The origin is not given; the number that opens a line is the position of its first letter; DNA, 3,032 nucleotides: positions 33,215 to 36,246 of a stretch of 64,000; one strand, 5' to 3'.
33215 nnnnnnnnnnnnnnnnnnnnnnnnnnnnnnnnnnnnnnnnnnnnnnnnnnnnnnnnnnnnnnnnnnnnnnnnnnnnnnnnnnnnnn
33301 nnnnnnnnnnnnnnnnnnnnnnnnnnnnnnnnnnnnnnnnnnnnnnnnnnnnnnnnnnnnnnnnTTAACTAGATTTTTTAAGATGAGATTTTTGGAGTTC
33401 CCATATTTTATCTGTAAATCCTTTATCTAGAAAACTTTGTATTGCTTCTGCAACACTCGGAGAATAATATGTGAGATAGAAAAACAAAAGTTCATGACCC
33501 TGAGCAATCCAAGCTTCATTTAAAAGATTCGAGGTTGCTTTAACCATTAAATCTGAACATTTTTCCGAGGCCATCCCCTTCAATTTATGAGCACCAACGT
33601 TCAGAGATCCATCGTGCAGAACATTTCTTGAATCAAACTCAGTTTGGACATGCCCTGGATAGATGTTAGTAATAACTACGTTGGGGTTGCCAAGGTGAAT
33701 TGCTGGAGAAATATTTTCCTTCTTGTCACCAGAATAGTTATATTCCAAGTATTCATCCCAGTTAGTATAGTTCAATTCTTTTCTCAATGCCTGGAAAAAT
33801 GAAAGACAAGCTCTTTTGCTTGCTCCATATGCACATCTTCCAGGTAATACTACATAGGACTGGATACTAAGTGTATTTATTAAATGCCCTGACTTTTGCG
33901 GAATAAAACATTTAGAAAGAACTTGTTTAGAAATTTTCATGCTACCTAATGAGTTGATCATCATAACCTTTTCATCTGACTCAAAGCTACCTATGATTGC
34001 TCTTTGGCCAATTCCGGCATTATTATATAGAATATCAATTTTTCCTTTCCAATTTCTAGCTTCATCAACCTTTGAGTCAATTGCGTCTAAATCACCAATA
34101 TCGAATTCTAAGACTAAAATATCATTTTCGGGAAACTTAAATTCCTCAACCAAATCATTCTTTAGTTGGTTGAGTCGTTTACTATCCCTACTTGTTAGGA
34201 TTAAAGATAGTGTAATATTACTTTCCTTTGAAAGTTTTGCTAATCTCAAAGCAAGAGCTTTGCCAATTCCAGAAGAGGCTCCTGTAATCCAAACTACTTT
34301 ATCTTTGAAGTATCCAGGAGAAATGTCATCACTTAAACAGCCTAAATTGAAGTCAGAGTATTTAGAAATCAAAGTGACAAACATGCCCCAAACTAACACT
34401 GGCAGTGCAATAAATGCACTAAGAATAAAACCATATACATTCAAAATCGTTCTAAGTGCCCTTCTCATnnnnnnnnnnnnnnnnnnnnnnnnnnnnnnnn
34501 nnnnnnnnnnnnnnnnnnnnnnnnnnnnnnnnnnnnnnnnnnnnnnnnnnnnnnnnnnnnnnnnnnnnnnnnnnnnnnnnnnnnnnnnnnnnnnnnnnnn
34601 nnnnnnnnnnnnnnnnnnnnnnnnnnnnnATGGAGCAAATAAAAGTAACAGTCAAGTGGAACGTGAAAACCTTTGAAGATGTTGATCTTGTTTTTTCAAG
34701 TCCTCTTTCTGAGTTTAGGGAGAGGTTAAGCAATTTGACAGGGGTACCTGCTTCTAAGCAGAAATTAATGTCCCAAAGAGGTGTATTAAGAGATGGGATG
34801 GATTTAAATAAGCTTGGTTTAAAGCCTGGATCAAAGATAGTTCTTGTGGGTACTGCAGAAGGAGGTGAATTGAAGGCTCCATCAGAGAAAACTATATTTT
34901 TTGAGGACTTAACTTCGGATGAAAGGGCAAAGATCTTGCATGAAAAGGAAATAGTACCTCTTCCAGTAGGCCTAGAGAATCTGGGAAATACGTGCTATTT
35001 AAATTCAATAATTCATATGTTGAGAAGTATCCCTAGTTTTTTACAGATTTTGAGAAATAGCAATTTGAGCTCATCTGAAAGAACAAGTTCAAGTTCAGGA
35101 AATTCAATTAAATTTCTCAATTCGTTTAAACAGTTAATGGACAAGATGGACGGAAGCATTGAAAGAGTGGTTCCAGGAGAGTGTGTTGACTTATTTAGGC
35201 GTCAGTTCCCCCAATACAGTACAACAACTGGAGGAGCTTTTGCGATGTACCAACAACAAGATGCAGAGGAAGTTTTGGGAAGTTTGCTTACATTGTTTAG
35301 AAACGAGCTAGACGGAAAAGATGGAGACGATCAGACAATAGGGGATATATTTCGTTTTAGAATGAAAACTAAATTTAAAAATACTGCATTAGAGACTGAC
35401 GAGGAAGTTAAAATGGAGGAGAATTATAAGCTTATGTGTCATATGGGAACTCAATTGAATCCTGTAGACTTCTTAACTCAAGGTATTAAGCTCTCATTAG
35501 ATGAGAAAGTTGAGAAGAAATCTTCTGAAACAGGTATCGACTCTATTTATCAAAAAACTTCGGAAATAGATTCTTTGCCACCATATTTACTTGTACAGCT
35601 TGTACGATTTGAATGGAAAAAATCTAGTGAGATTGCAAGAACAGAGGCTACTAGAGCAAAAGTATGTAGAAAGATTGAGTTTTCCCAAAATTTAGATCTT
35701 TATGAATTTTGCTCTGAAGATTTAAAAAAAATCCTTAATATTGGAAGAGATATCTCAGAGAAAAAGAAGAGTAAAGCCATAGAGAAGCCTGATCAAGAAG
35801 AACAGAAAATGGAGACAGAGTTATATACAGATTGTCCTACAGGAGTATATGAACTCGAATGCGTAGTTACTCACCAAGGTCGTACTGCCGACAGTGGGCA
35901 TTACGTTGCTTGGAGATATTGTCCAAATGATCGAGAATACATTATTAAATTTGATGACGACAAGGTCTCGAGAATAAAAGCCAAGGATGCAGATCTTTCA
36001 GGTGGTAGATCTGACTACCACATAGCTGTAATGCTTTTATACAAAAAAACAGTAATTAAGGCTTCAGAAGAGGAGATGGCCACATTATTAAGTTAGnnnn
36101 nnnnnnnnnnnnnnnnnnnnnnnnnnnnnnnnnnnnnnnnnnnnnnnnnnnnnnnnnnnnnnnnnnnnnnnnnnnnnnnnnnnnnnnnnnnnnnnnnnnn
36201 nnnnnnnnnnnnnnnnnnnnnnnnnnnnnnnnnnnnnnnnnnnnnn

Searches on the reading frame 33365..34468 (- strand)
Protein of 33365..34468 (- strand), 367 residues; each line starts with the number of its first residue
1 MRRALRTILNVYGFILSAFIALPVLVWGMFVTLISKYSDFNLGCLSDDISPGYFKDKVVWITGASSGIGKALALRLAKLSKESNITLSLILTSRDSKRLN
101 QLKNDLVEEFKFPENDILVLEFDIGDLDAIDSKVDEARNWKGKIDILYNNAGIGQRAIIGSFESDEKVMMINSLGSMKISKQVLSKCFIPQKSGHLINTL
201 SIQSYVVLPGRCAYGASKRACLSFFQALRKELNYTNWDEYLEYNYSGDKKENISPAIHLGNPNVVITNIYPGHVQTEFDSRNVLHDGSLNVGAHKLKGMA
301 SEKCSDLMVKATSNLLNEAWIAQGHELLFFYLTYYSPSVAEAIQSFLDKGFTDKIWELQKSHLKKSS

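Call 42: search_protein_families(library=pfam, proteins=[window:33365-34468:-], max_evalue=0.001)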
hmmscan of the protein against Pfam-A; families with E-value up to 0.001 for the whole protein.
window:33365-34468:- (367 aa): 3 families
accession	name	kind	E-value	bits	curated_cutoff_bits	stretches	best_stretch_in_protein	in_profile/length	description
PF00106.31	adh_short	-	2e-31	109.5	26.6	1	57-236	1-171/195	short chain dehydrogenase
PF13561.12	adh_short_C2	-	1.7e-16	61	27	1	63-232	1-161/236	Enoyl-(Acyl carrier protein) reductase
PF08659.16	KR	-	6.5e-09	36.4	22.6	1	59-229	3-164/180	KR domain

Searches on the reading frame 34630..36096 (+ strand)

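Call 42: search_protein_families(library=pfam, proteins=[window:34630-36096:+], max_evalue=0.001)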
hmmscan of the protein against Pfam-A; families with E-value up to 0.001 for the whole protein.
window:34630-36096:+ (488 aa): 3 families
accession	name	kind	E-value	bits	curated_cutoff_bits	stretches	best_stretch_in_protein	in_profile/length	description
PF00443.35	UCH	-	4.4e-47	161.3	23.9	1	113-471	1-254/254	Ubiquitin carboxyl-terminal hydrolase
PF00240.29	ubiquitin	-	5.6e-08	32.9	25.4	1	6-75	1-70/72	Ubiquitin family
PF13423.12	UCH_1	-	3.2e-06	27.4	22.2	0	113-150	1-38/317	Ubiquitin carboxyl-terminal hydrolase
